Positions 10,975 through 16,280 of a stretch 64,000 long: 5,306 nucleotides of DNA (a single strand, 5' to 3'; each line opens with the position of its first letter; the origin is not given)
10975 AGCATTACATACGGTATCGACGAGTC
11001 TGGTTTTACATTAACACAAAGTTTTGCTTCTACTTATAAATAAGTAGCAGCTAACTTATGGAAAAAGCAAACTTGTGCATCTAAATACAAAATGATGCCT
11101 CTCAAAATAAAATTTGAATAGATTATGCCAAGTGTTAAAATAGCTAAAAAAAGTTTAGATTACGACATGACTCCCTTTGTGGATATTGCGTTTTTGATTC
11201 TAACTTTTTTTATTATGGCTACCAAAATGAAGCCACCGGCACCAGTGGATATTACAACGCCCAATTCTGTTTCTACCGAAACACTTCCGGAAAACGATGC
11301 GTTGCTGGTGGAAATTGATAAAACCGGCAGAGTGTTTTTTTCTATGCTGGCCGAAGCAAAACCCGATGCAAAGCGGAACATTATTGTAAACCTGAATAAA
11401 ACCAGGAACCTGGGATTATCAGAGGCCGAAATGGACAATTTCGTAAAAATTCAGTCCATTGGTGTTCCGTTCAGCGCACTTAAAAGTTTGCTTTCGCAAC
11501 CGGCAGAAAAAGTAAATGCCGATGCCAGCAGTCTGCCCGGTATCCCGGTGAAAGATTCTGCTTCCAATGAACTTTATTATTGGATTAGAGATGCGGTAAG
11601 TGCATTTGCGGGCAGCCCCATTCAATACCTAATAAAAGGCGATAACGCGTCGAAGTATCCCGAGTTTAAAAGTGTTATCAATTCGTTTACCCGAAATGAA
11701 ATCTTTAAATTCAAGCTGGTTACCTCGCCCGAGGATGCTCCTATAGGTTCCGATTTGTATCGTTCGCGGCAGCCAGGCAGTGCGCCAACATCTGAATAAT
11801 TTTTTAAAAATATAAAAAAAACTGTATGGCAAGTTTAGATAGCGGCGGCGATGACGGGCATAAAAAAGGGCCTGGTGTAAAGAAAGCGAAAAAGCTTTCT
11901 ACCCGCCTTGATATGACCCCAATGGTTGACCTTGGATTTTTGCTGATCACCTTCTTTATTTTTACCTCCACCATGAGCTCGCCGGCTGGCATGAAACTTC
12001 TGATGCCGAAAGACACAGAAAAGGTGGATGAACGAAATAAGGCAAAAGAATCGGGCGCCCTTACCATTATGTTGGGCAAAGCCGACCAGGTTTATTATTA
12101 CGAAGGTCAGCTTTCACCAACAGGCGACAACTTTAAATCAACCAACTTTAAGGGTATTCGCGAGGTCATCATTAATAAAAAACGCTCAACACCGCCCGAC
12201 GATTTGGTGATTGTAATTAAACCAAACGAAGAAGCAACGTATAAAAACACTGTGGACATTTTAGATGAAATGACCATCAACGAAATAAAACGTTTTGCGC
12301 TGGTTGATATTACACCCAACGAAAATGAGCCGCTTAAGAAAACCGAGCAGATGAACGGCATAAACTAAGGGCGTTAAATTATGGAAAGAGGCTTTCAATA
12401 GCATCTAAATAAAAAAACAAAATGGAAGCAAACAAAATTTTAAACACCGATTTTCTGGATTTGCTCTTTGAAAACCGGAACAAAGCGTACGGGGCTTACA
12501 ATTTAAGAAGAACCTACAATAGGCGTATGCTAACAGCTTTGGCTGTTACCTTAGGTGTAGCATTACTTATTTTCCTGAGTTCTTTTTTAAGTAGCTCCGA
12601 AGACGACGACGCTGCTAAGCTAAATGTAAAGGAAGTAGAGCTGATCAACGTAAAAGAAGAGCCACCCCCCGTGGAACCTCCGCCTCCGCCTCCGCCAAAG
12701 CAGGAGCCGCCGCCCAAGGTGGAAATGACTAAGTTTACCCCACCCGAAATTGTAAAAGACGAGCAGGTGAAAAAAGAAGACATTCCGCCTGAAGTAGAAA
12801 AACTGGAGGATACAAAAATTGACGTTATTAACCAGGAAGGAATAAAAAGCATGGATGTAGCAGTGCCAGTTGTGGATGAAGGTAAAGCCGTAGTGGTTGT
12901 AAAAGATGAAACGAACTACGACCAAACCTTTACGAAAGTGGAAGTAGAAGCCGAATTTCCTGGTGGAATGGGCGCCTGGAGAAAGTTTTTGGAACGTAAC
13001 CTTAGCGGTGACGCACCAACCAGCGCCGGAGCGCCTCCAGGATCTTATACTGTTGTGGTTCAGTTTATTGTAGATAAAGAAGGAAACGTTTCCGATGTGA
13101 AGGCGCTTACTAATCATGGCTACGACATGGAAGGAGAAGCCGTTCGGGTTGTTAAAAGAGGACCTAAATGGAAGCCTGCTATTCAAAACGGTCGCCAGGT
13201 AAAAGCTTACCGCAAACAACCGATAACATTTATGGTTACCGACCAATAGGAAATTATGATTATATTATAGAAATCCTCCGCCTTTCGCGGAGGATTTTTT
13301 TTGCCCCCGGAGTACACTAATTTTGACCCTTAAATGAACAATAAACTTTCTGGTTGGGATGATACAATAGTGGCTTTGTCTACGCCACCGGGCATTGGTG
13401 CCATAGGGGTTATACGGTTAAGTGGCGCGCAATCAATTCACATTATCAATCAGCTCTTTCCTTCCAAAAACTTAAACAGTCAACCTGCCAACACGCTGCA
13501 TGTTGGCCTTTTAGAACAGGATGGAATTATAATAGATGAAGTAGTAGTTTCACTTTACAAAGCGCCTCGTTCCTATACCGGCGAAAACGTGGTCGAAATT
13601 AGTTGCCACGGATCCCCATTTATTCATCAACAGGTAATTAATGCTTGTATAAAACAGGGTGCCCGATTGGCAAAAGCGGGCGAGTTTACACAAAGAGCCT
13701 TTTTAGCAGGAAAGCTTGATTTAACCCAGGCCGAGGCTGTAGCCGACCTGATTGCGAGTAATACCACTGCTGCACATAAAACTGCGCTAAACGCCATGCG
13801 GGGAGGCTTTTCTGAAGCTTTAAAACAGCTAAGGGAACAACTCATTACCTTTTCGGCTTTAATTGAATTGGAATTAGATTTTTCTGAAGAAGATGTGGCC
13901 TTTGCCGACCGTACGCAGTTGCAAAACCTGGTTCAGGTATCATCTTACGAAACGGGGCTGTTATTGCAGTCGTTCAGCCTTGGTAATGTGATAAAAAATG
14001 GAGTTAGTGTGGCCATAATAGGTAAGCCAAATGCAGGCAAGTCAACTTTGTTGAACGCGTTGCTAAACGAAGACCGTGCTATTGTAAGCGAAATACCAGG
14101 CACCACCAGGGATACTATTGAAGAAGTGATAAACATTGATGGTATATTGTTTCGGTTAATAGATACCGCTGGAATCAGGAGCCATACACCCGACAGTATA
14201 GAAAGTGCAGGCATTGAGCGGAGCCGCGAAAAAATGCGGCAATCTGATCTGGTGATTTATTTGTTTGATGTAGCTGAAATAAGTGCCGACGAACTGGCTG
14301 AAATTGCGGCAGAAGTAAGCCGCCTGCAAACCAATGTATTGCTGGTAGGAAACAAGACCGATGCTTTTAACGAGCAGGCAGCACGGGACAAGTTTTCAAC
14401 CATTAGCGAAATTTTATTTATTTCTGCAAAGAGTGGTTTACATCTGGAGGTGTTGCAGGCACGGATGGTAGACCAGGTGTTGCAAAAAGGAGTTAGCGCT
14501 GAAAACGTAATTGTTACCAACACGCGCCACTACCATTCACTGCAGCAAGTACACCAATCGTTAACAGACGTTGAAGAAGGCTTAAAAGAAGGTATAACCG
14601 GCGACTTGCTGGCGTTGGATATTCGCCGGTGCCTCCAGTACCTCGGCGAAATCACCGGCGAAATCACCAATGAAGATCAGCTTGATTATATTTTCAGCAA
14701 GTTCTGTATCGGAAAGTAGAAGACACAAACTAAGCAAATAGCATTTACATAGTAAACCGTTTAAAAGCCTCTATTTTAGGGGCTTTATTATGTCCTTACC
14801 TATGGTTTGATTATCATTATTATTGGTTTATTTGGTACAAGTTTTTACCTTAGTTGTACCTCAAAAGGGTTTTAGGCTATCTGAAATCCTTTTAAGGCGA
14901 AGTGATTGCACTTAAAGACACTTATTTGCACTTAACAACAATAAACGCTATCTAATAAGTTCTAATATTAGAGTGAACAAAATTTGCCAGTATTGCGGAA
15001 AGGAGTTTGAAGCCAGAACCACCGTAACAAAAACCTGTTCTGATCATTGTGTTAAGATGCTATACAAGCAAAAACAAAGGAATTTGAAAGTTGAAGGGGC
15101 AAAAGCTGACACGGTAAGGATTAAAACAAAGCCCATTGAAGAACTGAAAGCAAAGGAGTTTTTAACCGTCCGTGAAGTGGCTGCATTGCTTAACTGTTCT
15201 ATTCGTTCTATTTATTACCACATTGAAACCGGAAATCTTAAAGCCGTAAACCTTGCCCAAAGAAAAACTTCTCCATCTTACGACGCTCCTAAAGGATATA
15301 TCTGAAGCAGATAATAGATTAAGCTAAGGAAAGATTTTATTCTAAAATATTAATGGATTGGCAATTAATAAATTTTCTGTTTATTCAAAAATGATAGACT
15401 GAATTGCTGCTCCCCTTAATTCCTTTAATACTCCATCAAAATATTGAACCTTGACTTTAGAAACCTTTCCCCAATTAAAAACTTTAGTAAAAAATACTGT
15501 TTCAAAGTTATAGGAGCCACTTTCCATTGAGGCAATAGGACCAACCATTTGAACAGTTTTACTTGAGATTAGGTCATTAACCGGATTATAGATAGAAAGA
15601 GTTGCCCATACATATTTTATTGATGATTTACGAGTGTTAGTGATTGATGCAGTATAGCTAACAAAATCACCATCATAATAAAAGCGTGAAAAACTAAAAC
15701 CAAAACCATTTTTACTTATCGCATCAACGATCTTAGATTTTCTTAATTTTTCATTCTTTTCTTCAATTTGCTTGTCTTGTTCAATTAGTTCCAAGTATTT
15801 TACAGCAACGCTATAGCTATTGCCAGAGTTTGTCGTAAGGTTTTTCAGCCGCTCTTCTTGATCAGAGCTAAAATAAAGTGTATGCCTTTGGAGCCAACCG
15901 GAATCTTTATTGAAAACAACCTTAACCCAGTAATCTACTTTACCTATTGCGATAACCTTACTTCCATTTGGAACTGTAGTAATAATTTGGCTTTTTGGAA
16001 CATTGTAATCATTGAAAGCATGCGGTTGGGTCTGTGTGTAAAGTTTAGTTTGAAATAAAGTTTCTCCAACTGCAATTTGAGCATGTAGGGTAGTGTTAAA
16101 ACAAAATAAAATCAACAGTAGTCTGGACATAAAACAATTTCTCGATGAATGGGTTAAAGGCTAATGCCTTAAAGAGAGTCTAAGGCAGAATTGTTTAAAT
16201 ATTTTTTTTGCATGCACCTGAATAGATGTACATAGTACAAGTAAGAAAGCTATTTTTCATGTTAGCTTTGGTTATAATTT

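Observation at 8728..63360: Abundant dispersed motif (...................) resembling an uptake sequence or chromosome-wide binding site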

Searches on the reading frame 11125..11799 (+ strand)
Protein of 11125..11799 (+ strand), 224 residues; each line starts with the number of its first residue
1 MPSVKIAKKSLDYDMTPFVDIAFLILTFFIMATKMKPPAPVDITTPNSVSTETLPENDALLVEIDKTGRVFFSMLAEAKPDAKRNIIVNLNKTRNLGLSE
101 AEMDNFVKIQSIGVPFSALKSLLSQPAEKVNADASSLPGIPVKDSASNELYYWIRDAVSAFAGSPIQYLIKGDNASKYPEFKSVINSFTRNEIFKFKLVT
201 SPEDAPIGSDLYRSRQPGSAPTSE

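Call 31: search_protein_families(library=pfam, proteins=[window:11125-11799:+])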
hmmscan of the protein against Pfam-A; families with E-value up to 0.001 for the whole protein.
window:11125-11799:+ (224 aa): 1 family
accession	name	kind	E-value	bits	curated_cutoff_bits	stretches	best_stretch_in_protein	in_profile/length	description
PF02472.21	ExbD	-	6e-17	62.3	25.4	1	11-202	6-127/128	Biopolymer transport protein ExbD/TolR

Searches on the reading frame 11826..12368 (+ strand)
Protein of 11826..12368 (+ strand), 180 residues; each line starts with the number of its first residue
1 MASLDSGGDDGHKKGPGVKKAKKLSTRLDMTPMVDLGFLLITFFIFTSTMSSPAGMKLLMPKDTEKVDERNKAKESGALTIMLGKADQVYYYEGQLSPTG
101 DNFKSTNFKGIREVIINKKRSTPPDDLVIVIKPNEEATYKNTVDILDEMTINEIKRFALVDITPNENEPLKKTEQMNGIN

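Call 31: search_protein_families(library=pfam, proteins=[window:11826-12368:+])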
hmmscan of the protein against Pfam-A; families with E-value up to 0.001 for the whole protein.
window:11826-12368:+ (180 aa): 1 family
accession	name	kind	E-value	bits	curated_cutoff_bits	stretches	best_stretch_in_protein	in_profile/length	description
PF02472.21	ExbD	-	1.2e-19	71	25.4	1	22-160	2-124/128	Biopolymer transport protein ExbD/TolR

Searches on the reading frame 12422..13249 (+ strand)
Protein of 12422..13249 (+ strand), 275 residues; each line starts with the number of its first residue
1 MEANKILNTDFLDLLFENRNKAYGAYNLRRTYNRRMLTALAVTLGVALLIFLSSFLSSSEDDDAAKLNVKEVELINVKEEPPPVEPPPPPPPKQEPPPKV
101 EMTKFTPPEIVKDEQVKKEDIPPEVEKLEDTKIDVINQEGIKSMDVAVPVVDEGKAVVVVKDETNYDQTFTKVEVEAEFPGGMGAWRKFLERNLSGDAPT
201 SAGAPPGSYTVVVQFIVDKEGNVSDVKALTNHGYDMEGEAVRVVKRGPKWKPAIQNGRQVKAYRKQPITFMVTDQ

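Call 31: search_protein_families(library=pfam, proteins=[window:12422-13249:+])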
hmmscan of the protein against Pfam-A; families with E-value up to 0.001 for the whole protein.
window:12422-13249:+ (275 aa): 1 family
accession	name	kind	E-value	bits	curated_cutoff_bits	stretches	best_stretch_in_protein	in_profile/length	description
PF03544.19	TonB_C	-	4.7e-12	46.6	24.6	1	210-270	17-77/79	Gram-negative bacterial TonB protein C-terminal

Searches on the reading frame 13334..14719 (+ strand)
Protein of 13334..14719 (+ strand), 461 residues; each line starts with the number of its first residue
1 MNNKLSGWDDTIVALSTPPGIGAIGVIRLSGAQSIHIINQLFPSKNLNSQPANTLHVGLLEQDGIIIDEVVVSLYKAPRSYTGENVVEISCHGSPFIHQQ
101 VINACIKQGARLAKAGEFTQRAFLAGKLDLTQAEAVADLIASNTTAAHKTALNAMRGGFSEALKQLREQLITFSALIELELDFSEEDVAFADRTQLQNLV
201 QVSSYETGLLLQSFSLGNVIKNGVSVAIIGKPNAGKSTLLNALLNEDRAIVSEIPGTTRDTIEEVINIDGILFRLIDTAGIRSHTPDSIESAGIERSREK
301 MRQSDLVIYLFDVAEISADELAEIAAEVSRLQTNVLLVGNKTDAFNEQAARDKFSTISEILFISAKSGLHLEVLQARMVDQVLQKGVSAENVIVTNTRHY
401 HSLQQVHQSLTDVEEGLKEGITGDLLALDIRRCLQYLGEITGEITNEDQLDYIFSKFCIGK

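Call 9: search_protein_families(library=pfam, proteins=[window:13334-14719:+])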
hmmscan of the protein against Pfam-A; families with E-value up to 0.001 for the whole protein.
window:13334-14719:+ (461 aa): 11 families
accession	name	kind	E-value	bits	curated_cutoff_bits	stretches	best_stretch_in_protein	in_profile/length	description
PF12631.12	MnmE_helical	-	5.8e-49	167.5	40.1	1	130-458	1-211/211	MnmE helical domain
PF10396.14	TrmE_N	-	7.3e-41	139.5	29.8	1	11-127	1-117/117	GTP-binding protein TrmE N-terminus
PF01926.29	MMR_HSR1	-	3.5e-27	95.2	21.9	1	226-341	2-113/113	50S ribosome-binding GTPase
PF02421.24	FeoB_N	-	9.5e-12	45.1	27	1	225-361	2-134/156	Ferrous iron transport protein B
PF00350.29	Dynamin_N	-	3.8e-08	34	27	1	226-259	1-34/168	Dynamin family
PF00009.33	GTP_EFTU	-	8.9e-07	29.1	26.5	1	224-361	4-150/188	Elongation factor Tu GTP binding domain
PF03193.22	RsgA_GTPase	-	1.5e-05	25.3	30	0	215-282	99-169/174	RsgA GTPase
PF00071.28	Ras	-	1.5e-05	25.1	21.6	1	226-349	2-121/162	Ras family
PF00025.27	Arf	-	4.7e-05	23.4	22.3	1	223-350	14-133/174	ADP-ribosylation factor family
PF16897.10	MMR_HSR1_Xtn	-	0.00028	21.3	35.2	0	314-381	38-103/106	C-terminal region of MMR_HSR1 domain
PF02492.25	cobW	-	0.00051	20.1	20.7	0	275-354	88-165/180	CobW/HypB/UreG, nucleotide-binding domain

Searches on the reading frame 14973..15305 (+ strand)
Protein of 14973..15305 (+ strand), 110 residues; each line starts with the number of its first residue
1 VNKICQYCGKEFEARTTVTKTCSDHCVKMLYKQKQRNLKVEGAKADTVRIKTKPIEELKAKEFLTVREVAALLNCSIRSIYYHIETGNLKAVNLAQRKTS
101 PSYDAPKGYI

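Call 30: search_protein_families(library=pfam, proteins=[window:14973-15305:+])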
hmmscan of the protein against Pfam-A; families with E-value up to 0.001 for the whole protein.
window:14973-15305:+ (110 aa): 1 family
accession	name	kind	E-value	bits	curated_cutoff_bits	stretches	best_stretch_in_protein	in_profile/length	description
PF12728.13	HTH_17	-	7e-06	26.6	27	1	63-94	1-32/51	Helix-turn-helix domain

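Call 32: search_protein_families(library=ncbifam, proteins=[window:14973-15305:+], max_evalue=0.01)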
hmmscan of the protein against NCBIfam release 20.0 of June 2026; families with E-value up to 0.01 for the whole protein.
window:14973-15305:+ (110 aa): 2 families
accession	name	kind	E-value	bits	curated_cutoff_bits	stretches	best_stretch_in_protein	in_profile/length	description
TIGR01764.1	excise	domain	8.4e-05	22.9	28.8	1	63-92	1-30/49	excisionase family DNA-binding protein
NF011099.0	PRK14526.1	equivalog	0.0036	17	223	0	3-61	123-183/211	adenylate kinase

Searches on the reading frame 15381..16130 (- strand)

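Call 30: search_protein_families(library=pfam, proteins=[window:15381-16130:-])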
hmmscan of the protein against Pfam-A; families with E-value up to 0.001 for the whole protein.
window:15381-16130:- (249 aa): 1 family
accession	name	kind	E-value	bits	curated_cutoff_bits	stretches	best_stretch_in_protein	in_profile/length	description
PF08239.17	SH3_3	-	5.7e-07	30.1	27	1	46-85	12-53/54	Bacterial SH3 domain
